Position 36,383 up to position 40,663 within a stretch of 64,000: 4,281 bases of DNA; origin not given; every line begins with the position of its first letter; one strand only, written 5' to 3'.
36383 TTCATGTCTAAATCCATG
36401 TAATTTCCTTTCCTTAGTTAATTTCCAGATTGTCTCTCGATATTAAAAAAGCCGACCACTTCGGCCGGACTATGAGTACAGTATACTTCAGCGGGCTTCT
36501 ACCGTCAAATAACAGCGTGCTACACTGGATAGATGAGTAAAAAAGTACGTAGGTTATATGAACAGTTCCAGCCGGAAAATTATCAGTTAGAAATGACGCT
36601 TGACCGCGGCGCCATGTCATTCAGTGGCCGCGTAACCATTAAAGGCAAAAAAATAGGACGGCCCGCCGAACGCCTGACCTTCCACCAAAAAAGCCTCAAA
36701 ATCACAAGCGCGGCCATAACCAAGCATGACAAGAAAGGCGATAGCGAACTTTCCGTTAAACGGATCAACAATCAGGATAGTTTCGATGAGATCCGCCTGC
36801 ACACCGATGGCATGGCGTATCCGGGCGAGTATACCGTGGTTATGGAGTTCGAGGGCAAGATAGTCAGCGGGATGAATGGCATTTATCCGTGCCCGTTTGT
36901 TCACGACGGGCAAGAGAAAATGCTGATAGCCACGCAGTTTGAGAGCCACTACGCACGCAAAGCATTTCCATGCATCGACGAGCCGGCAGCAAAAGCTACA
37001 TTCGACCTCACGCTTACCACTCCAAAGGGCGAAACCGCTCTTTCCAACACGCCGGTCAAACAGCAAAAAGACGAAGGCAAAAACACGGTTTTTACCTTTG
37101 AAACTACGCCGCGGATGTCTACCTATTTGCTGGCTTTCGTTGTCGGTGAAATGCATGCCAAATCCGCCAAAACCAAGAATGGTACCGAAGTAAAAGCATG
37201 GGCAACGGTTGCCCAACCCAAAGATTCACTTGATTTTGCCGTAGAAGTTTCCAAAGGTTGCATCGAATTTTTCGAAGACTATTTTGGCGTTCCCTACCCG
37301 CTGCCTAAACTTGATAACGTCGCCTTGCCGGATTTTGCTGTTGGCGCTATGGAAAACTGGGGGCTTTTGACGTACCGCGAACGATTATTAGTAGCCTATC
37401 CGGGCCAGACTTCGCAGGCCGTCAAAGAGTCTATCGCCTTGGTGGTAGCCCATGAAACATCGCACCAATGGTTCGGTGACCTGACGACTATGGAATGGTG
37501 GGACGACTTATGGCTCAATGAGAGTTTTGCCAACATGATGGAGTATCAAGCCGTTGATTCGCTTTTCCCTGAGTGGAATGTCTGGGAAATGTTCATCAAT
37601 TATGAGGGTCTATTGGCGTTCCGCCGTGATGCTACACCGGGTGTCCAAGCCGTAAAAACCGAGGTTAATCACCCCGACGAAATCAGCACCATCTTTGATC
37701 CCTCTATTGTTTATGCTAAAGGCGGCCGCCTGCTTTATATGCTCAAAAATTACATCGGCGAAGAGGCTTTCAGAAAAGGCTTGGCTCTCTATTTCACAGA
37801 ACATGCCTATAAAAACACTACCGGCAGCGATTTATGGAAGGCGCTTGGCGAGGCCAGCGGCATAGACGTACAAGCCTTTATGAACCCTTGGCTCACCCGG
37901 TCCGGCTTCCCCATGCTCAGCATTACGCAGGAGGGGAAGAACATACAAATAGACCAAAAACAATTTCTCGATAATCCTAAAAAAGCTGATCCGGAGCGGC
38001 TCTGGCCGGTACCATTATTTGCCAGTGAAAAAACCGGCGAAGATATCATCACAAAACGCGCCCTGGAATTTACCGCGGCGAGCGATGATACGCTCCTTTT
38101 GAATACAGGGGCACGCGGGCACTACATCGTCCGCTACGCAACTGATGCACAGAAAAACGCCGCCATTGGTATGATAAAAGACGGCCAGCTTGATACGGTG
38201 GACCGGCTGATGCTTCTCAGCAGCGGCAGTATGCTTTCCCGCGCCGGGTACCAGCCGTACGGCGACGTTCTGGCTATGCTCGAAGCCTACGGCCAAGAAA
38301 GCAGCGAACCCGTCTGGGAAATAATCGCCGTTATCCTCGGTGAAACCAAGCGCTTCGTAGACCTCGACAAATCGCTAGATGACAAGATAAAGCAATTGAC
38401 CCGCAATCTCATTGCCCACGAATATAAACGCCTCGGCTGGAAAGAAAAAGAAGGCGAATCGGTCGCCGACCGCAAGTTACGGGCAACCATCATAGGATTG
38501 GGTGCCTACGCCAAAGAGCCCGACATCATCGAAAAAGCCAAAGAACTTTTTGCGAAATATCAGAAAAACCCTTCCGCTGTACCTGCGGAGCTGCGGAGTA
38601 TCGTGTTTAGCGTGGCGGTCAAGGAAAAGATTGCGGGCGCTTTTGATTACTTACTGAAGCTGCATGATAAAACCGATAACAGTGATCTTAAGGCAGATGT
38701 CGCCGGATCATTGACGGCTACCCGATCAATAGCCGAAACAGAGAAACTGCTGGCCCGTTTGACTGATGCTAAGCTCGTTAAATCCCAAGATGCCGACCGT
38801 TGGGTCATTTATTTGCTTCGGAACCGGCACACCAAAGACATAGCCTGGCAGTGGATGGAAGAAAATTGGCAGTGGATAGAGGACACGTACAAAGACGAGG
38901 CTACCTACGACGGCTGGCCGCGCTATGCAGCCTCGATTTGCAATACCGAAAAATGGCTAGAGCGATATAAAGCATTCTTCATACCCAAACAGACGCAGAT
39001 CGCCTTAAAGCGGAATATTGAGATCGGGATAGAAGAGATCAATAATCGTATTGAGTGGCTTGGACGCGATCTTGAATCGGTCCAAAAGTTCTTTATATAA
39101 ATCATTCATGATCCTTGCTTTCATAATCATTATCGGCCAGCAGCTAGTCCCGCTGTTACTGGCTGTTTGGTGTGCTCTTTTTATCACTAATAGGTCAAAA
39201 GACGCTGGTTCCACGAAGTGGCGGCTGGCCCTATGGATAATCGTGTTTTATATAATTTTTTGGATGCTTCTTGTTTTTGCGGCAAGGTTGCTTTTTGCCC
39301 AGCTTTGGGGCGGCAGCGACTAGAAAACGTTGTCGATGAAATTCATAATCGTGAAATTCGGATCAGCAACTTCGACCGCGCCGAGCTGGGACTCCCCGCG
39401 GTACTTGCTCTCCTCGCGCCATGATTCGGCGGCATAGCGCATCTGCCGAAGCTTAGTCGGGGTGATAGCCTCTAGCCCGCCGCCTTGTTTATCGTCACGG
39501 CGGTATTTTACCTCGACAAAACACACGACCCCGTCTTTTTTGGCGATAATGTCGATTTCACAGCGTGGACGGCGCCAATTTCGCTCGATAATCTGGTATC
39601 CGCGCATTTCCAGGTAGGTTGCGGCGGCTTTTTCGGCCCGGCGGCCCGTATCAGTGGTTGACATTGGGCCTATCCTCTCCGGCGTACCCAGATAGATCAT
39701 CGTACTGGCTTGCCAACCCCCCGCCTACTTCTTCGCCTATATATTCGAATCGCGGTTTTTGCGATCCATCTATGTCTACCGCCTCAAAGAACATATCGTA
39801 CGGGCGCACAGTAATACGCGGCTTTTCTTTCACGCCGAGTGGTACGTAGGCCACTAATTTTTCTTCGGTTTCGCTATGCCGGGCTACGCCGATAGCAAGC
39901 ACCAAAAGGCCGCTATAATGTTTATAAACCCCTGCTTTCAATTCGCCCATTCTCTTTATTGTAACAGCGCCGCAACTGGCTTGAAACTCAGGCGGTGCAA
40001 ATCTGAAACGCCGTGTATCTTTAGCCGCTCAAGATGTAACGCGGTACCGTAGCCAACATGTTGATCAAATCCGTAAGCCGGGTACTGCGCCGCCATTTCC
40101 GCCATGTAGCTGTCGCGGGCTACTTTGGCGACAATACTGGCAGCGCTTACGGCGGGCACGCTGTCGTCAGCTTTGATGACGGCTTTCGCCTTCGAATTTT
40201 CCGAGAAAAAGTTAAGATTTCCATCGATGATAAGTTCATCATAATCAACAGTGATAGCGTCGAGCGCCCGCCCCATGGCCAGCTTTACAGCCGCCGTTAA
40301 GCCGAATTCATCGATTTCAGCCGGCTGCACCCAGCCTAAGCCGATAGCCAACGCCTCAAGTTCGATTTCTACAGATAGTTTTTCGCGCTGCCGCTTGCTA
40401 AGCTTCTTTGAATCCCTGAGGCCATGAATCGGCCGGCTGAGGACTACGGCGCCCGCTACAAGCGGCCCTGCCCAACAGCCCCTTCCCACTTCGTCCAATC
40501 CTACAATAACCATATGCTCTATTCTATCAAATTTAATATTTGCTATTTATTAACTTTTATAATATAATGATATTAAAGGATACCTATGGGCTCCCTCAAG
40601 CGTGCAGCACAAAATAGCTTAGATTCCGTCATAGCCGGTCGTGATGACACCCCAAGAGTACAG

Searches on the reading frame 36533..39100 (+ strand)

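Call 13: search_protein_families(library=pfam, proteins=[window:36533-39100:+], max_evalue=0.001)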
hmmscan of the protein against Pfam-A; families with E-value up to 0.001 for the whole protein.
window:36533-39100:+ (855 aa): 3 families
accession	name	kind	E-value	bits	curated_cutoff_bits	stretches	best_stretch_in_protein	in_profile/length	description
PF01433.26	Peptidase_M1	-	9.9e-82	274.2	27.7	1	235-453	1-218/218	Peptidase family M1 domain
PF11838.14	ERAP1_C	-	5.9e-57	193.9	38.2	1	521-837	2-317/318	ERAP1-like C-terminal domain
PF17900.6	Peptidase_M1_N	-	1.2e-46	159.6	25.8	1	13-199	1-186/186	Peptidase M1 N-terminal domain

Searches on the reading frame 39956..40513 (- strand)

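Call 13: search_protein_families(library=pfam, proteins=[window:39956-40513:-], max_evalue=0.001)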
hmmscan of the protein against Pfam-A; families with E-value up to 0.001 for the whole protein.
window:39956-40513:- (185 aa): 1 family
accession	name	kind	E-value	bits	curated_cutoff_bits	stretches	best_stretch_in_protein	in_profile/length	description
PF01351.25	RNase_HII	-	7.2e-35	121.1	25.8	1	4-179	1-198/199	Ribonuclease HII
